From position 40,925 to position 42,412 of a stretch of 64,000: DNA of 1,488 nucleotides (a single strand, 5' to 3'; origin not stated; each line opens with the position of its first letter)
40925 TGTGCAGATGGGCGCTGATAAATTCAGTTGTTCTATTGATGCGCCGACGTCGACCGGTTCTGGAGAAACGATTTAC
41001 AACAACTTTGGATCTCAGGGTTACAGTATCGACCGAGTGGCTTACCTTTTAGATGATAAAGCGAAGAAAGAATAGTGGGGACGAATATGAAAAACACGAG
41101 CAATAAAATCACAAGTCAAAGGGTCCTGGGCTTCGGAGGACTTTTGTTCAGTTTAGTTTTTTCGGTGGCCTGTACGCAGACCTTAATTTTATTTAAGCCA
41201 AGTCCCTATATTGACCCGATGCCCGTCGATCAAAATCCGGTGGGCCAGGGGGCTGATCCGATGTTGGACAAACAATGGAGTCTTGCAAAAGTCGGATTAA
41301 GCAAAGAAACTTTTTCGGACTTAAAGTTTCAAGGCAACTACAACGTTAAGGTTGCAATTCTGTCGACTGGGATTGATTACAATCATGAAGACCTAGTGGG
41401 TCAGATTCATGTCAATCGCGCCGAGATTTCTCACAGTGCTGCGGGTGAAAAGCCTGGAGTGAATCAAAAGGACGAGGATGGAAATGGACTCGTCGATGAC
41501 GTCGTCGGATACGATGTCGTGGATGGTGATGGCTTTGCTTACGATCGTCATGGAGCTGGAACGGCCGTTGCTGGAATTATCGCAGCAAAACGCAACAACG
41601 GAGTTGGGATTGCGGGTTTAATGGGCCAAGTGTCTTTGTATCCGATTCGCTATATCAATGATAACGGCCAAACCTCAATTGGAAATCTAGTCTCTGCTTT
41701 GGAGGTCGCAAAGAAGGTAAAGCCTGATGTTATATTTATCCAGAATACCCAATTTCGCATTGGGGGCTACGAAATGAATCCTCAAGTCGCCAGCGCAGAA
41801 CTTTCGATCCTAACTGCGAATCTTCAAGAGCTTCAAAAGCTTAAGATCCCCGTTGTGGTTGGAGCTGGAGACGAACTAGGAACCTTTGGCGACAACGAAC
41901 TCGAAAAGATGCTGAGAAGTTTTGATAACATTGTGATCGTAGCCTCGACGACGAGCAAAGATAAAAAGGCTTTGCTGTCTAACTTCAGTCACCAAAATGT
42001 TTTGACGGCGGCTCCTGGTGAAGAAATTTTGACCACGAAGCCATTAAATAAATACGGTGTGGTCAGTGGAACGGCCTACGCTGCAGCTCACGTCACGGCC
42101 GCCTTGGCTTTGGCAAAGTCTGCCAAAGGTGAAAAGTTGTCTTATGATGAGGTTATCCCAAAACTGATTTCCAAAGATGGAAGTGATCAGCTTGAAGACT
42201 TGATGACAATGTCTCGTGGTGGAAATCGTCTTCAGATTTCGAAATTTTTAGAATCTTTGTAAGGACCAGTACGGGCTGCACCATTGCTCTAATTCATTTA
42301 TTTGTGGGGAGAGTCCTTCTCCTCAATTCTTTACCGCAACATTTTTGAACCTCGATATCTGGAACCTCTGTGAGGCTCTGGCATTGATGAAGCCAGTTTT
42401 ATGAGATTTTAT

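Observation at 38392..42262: Active subtilase translationally coupled to a paralog that has lost three of four catalytic residues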

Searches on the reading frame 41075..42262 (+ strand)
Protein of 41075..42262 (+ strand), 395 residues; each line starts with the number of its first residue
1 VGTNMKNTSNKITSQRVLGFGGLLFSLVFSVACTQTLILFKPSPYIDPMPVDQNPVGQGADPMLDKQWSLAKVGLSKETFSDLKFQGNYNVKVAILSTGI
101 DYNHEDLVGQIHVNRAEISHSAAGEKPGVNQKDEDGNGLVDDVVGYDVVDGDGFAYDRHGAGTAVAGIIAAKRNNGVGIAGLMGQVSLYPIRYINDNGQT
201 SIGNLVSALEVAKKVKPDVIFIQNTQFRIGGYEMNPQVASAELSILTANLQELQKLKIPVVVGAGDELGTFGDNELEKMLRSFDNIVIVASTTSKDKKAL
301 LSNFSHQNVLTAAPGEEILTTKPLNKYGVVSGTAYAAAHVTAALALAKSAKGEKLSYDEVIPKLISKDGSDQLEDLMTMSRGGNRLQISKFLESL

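Call 3: search_protein_families(library=pfam, proteins=[window:41075-42262:+], max_evalue=0.01)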
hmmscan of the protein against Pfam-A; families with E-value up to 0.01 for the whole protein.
window:41075-42262:+ (395 aa): 1 family
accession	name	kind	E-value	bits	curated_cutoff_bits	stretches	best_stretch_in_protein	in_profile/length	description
PF00082.27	Peptidase_S8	-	3.9e-24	85.9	21.8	1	90-356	3-261/288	Subtilase family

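Call 4: search_protein_families(library=ncbifam, proteins=[window:41075-42262:+], max_evalue=0.01)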
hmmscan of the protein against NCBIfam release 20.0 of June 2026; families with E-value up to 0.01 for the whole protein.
window:41075-42262:+ (395 aa): 4 families
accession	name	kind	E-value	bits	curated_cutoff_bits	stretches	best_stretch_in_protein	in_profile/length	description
TIGR03921.1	T7SS_mycosin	equivalog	4.6e-18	65.5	278.75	1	140-364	31-259/353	type VII secretion-associated serine protease mycosin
NF033595.1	denti_PrtP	equivalog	1e-11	44.2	300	2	67-182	170-271/606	dentilisin complex serine proteinase subunit PrtP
NF040809.1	germ_prot_CspBA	exception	4.6e-05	21.3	1250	1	312-346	1009-1043/1099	bifunctional germination protease/germinant receptor pseudoprotease CspBA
TIGR03895.1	protease_PatA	subfamily_domain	0.0015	17.4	421.05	1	162-349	2-178/606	PatA/PatG family cyanobactin maturation protease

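Call 5: search_solved_structures(query=window:41075-42262:+, max_evalue=0.001, show_alignments=3)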
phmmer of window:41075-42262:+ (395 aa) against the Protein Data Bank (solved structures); distinct sequences matched with E-value up to 0.001: 111 (the best 60 are shown).
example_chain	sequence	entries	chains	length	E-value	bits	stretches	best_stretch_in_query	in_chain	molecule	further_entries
3vv3_A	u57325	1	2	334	2.3e-26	96.1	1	86-388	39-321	Deseasin MCP-01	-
8coy_A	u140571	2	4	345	5.9e-21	78.3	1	66-362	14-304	subtilisin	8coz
8cp0_A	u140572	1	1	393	8.1e-21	77.8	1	66-362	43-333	subtilisin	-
4tr2_A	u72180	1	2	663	1e-20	77.5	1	66-362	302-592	Subtilisin-like 1 serine protease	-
4lvn_A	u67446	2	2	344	1e-20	77.5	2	67-210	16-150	Subtilisin-like serine protease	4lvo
8qke_A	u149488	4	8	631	2.4e-20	76.2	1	66-362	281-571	subtilisin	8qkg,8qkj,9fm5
8pol_A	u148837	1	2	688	1.1e-19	74.1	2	67-210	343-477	Subtilisin-like protease 1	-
1dbi_A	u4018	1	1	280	2.2e-17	66.5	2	143-217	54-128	AK.1 SERINE PROTEASE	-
7y6m_C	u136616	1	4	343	6.5e-17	65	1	150-356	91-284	Intracellular serine protease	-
4gi3_A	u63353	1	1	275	4.3e-16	62.3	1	144-363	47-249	KerA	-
3qtl_A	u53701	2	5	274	4.4e-16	62.2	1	145-363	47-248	Subtilisin-like serin protease | KerA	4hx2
1c3l_A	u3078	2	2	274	6.2e-16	61.8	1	145-363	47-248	SUBTILISIN-CARLSBERG | Subtilisin Carlsberg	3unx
1yu6_A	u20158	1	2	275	8.4e-16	61.3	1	145-363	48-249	Subtilisin Carlsberg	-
1scn_E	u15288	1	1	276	8.5e-16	61.3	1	145-363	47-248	SUBTILISIN CARLSBERG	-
1af4_A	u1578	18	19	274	8.6e-16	61.3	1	145-363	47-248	SUBTILISIN CARLSBERG | SUBTILISIN CARLSBERG, TYPE VIII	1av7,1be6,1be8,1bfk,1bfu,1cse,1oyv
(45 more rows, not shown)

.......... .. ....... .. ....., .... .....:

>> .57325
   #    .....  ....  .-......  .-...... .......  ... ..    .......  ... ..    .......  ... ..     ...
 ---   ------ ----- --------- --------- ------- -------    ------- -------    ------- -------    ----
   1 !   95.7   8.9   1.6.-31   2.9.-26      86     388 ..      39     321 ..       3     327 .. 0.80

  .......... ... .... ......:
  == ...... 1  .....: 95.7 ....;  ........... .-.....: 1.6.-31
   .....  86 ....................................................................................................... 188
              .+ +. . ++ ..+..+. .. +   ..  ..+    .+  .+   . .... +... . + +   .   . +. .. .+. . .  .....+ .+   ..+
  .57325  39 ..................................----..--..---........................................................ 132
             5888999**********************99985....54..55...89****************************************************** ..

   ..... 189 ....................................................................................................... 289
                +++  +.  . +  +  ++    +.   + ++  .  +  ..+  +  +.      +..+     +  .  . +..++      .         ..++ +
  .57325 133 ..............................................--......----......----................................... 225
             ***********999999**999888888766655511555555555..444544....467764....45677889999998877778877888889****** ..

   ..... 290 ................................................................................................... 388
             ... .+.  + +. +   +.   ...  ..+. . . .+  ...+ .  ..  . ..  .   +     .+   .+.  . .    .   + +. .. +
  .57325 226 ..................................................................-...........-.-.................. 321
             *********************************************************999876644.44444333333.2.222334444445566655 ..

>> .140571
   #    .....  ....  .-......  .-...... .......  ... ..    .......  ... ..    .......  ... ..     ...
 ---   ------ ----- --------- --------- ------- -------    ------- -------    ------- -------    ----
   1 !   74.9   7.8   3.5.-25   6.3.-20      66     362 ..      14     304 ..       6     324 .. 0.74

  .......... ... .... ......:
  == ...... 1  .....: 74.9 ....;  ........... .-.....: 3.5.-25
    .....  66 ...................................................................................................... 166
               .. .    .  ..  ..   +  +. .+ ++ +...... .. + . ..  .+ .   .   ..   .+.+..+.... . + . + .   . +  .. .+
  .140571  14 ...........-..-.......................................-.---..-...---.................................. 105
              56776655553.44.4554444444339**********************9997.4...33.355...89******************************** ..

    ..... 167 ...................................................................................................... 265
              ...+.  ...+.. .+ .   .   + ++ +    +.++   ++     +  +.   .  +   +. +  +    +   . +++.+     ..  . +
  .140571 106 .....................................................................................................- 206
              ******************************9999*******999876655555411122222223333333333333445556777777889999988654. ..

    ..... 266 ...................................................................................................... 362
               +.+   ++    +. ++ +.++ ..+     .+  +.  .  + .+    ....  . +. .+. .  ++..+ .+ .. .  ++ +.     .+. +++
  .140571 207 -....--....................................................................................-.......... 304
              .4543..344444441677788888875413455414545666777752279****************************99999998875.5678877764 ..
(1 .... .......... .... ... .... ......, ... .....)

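Call 8: find_homologous_proteins(query=window:41075-42259:+, max_evalue=1e-10)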
Query window:41075-42259:+ (395 aa): 176 proteins with E <= 1e-10 among 8000 candidates; the best 120 are listed.
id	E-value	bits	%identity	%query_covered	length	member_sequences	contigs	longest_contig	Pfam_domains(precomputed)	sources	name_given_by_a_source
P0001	3.3e-252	854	100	99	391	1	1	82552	PF00082.28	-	-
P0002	6.1e-163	560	68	94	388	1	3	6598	PF00082.28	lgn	-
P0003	5.0e-161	554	66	96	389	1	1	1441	PF00082.28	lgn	-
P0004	1.1e-145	504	62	92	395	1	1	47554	PF00082.28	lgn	-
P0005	2.5e-144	499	60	92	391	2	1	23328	PF00082.28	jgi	-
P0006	1.7e-143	496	60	92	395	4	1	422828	PF00082.28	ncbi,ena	-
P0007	2.8e-141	489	58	94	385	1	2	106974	PF00082.28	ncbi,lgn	ncbi:MAG: S8 family serine peptidase [Bdellovibrionales bacterium]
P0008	3.0e-136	473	57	96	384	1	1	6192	PF00082.28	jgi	jgi:subtilisin family serine protease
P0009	1.7e-135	470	56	94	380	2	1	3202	PF00082.28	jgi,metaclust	metaclust:\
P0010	4.8e-135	469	57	94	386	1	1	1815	PF00082.28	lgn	-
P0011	7.4e-135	468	60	89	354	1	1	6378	PF00082.28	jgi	jgi:subtilisin family serine protease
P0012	5.7e-134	465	56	93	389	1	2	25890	PF00082.28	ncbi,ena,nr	ncbi:MAG: S8 family serine peptidase [Bdellovibrionales bacterium]|nr:S8 family serine peptidase [Bd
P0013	6.3e-134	465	54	98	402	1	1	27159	PF00082.28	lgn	-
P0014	1.0e-133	464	56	94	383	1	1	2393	PF00082.28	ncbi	-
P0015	9.4e-133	461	56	96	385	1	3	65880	PF00082.28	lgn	-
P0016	2.1e-132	460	55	94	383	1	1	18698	PF00082.28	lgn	-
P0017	6.5e-132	458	56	94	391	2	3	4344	PF00082.28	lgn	-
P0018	8.9e-132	458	55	97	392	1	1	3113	PF00082.28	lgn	-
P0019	6.6e-131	455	54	94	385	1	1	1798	PF00082.28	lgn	-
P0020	6.7e-130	452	55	96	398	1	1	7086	PF00082.28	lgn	-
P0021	6.9e-130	452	55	94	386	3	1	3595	PF00082.28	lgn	-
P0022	2.2e-129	450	55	93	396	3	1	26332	PF00082.28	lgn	-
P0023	1.4e-128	447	56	94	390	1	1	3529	PF00082.28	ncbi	-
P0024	5.0e-128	445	56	92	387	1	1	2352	PF00082.28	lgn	-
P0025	5.2e-128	445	56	96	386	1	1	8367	PF00082.28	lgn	-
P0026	8.8e-128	445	54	93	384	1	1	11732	PF00082.28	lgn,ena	-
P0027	3.1e-127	443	57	91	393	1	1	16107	PF00082.28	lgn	-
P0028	7.0e-127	442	57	92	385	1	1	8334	PF00082.28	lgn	-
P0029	1.4e-126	441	55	92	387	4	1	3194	PF00082.28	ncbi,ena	-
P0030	2.1e-126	440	53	98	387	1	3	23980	PF00082.28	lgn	-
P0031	5.5e-126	439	55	95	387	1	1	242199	PF00082.28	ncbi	-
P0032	6.7e-126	438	55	94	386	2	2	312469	PF00082.28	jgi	jgi:subtilisin family serine protease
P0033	1.1e-125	438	55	91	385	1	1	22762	PF00082.28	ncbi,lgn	-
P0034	1.2e-125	438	54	95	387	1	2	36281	PF00082.28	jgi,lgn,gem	-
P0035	2.3e-125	437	54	95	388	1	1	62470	PF00082.28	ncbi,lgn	ncbi:MAG: S8 family serine peptidase [Bdellovibrionales bacterium]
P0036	2.0e-124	434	54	94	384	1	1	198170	PF00082.28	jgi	jgi:subtilisin family serine protease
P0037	3.8e-124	433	54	94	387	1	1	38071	PF00082.28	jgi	-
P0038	5.2e-124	432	53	95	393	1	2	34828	PF00082.28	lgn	-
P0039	7.0e-124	432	55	92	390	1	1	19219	PF00082.28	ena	-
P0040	7.5e-124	432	54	92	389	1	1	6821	PF00082.28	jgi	jgi:hypothetical protein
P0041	7.9e-124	432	53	94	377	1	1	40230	PF00082.28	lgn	-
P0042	1.4e-123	431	56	91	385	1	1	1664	PF00082.28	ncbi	-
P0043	2.8e-123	430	54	93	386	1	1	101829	PF00082.28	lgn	-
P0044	6.0e-123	429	53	94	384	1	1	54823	PF00082.28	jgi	-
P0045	6.3e-123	429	54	92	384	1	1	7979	PF00082.28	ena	-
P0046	7.1e-123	429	55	94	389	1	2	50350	PF00082.28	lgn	-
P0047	3.5e-122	426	54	92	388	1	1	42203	PF00082.28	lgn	-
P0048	9.9e-122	425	53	94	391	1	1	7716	PF00082.28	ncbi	-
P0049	1.1e-121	425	53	95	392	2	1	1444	PF00082.28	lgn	-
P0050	3.5e-121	423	53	96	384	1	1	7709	PF00082.28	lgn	-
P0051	3.8e-121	423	52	94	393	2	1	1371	PF00082.28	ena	-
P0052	6.1e-121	422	55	92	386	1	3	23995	PF00082.28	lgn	-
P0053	8.8e-121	422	51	97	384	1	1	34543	PF00082.28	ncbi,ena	-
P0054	2.3e-120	420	52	96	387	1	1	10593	PF00082.28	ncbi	-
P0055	5.9e-120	419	52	96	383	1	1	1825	PF00082.28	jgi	jgi:subtilisin family serine protease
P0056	6.5e-120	419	54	92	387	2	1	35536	PF00082.28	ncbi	-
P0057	6.8e-120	419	52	92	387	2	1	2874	PF00082.28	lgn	-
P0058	7.8e-120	418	55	91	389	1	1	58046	PF00082.28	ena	-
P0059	5.1e-119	416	55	91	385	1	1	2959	PF00082.28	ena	-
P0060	1.0e-118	415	51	94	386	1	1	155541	PF00082.28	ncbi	-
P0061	1.1e-118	415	52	92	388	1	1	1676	PF00082.28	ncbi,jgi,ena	jgi:subtilisin family serine protease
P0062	1.3e-118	414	52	96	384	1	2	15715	PF00082.28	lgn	-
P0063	1.8e-118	414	52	93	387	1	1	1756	PF00082.28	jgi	jgi:subtilisin family serine protease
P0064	2.4e-118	414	50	99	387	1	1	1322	PF00082.28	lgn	-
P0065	3.1e-118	413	50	99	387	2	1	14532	PF00082.28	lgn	-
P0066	8.3e-118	412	54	98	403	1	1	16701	PF00082.28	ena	-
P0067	9.4e-118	412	53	91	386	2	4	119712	PF00082.28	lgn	-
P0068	1.1e-117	411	52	92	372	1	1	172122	PF00082.28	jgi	-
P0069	2.3e-117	410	50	95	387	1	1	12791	PF00082.28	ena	-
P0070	5.7e-117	409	52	92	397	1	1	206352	PF00082.28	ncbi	-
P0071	4.4e-116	406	53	93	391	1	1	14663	PF00082.28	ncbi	-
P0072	1.0e-114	402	53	91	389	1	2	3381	PF00082.28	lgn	-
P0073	4.4e-114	400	52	92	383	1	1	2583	PF00082.28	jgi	jgi:subtilisin family serine protease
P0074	7.8e-114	399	52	92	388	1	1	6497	PF00082.28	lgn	-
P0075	9.2e-114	399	50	95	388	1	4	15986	PF00082.28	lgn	-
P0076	1.3e-113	398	53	92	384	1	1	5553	PF00082.28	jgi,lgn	jgi:subtilisin family serine protease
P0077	5.5e-113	396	53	92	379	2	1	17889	PF00082.28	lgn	-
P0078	1.8e-111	391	52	93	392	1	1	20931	PF00082.28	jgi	jgi:subtilisin family serine protease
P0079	2.0e-111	391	52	92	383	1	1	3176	PF00082.28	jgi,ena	-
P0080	1.1e-109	385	52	95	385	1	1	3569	PF00082.28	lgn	-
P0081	3.9e-109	383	49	92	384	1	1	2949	PF00082.28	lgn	-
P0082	5.4e-108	380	50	92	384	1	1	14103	PF00082.28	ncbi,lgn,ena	-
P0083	8.4e-107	376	48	97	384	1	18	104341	PF00082.28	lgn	-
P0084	2.2e-106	374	47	97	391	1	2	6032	PF00082.28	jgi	jgi:subtilisin family serine protease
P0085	5.5e-106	373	48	91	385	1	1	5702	PF00082.28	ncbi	-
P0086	2.1e-104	368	48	93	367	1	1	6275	PF00082.28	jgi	jgi:subtilisin family serine protease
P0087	6.4e-104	366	48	97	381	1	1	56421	PF00082.28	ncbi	-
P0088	9.5e-103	362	49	94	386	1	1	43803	PF00082.28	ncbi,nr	ncbi:MAG: S8 family serine peptidase [Bdellovibrionales bacterium]|nr:S8 family serine peptidase [Bd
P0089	1.3e-102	362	48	92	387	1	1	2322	PF00082.28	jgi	jgi:subtilisin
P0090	7.1e-102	359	47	92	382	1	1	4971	PF00082.28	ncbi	-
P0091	7.3e-101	356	49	94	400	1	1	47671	PF00082.28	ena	-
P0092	2.5e-100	354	49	94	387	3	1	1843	PF00082.28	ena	-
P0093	1.6e-99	352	48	94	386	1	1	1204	PF00082.28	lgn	-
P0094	2.7e-99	351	47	94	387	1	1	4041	PF00082.28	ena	-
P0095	3.0e-99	351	49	94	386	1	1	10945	PF00082.28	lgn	-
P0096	7.0e-98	346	50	94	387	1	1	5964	PF00082.28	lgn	-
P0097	1.3e-97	345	45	94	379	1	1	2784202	PF00082.28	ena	-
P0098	1.9e-97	345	51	87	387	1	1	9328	PF00082.28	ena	-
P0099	1.0e-96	342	49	98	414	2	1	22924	PF00082.28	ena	-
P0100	2.3e-96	341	49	93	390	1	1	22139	PF00082.28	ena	-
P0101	1.4e-95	339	47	93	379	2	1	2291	PF00082.28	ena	-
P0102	2.7e-95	338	49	94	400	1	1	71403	PF00082.28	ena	-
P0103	3.1e-94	334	47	93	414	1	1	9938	PF00082.28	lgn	-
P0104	7.6e-94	333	46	91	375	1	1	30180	PF00082.28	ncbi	-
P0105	2.4e-93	331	47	94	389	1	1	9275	PF00082.28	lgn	-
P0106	6.2e-93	330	44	93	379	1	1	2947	PF00082.28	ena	-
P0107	1.9e-91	325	45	94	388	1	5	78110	PF00082.28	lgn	-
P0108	2.1e-91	325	53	79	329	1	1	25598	PF00082.28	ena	-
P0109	5.6e-84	301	60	60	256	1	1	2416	PF00082.28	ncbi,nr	ncbi:MAG: S8 family serine peptidase [Bdellovibrionales bacterium]|nr:S8 family serine peptidase [Bd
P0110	2.2e-81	292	43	94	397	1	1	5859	PF00082.28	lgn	-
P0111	3.0e-81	292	43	93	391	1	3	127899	PF00082.28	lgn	-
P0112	2.7e-79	285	41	94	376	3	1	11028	PF00082.28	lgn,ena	-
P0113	3.9e-79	285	41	94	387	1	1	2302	PF00082.28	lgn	-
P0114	5.1e-79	284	42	95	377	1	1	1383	PF00082.28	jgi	-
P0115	2.2e-77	279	41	94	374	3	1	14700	PF00082.28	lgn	-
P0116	4.4e-77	278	42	94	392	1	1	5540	PF00082.28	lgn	-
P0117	3.9e-73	265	53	63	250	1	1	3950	PF00082.28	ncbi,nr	ncbi:MAG: S8 family serine peptidase [Calothrix sp. SM1_5_4]|nr:S8 family serine peptidase [Calothri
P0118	6.7e-73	264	47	78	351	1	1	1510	PF00082.28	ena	-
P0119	4.5e-69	251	38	97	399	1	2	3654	PF00082.28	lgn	-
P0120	2.2e-67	246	38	91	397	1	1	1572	PF00082.28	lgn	-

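Call 11: find_related_loci(query=A2, collection=genome_contigs, flank=6000)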
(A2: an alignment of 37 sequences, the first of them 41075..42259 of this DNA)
Query A2 (395 aa) in genome_contigs; peptide patterns used: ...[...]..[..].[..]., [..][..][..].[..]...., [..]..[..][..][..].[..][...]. (x = any residue, [..] = any of these).
600 stretches matched a pattern (row limit reached: there are more); 394 encode a relative of the query (tblastn E <= 1e-3); the best 80 are kept; 80 distinct loci.
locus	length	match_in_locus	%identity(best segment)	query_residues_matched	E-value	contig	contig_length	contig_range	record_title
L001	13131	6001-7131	58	23-395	5e-149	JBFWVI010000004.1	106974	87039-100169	MAG: Bdellovibrionales bacterium isolate CA_2019_TPBF_90 NODE_1675_length_106974_cov_11.253156_TPBF, whole genome shotgu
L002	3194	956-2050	55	32-395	1e-121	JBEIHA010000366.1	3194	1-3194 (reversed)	MAG: Pseudobdellovibrionaceae bacterium isolate Sample-102-S76-bin-178 Sample_102_S76-bin_178-k141_2631384, whole genome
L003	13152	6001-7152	41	4-395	9e-82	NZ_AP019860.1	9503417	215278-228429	Candidatus Uabimicrobium amorphum strain SRT547 chromosome, complete genome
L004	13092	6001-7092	42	27-395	1e-81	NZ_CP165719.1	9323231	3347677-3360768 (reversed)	Candidatus Uabimicrobium sp. HlEnr_7 chromosome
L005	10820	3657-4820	38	11-395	1e-60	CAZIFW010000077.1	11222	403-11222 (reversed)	MAG TPA_asm: uncultured Bacteriovoracaceae bacterium isolate SRP199154_co2_64 genome assembly, contig: NODE_3976_length_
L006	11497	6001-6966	33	66-394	3e-33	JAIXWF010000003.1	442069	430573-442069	MAG: Opitutaceae bacterium isolate D4_MAG_00009 pond_D4_MAG_00009_000000000016, whole genome shotgun sequence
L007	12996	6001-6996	30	61-393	4e-30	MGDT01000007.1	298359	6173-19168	MAG: Candidatus Uhrbacteria bacterium RIFCSPHIGHO2_01_FULL_63_20 rifcsphigho2_01_scaffold_760, whole genome shotgun sequ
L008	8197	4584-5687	30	24-395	5e-30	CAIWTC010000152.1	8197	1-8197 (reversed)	MAG: uncultured Ignavibacteriales bacterium isolate LJ-5-9m_bin-0204 genome assembly, contig: bin-0204:152/780, whole ge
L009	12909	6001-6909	30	12-337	4e-29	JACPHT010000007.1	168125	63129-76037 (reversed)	MAG: Candidatus Uhrbacteria bacterium isolate NC_groundwater_421_Ag_B-0.1um_41_26 GD18-4_B1_scaffold_594736, whole genom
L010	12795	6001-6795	32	87-351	4e-29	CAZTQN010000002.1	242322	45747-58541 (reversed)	MAG TPA_asm: uncultured Phycisphaeraceae bacterium isolate SRP287051_co2_95 genome assembly, contig: NODE_62_length_2423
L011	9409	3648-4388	34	84-339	1e-28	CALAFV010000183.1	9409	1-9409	MAG TPA_asm: uncultured Phycisphaerales bacterium isolate SRR4028131_bin.24_CONCOCT_v1.1_MAG genome assembly, contig: ER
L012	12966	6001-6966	30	67-392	5e-28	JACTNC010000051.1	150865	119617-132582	MAG: Verrucomicrobia bacterium isolate BJ21 scaffold_88, whole genome shotgun sequence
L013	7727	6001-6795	29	61-350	1e-27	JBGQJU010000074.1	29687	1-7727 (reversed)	MAG: Pyrinomonadaceae bacterium isolate OBJ2_061818_070_16 k141_468221_length_29687_cov_10.0539, whole genome shotgun se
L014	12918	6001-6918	30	45-390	4e-27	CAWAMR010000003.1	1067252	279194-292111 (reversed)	MAG: uncultured Planctomycetota bacterium isolate MFD01716.bin.2.152 genome assembly, contig: contig_34742, whole genome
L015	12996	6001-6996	30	61-394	3e-27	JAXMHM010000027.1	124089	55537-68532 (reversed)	MAG: Opitutaceae bacterium isolate STL-VER4 C2.164.fa-27, whole genome shotgun sequence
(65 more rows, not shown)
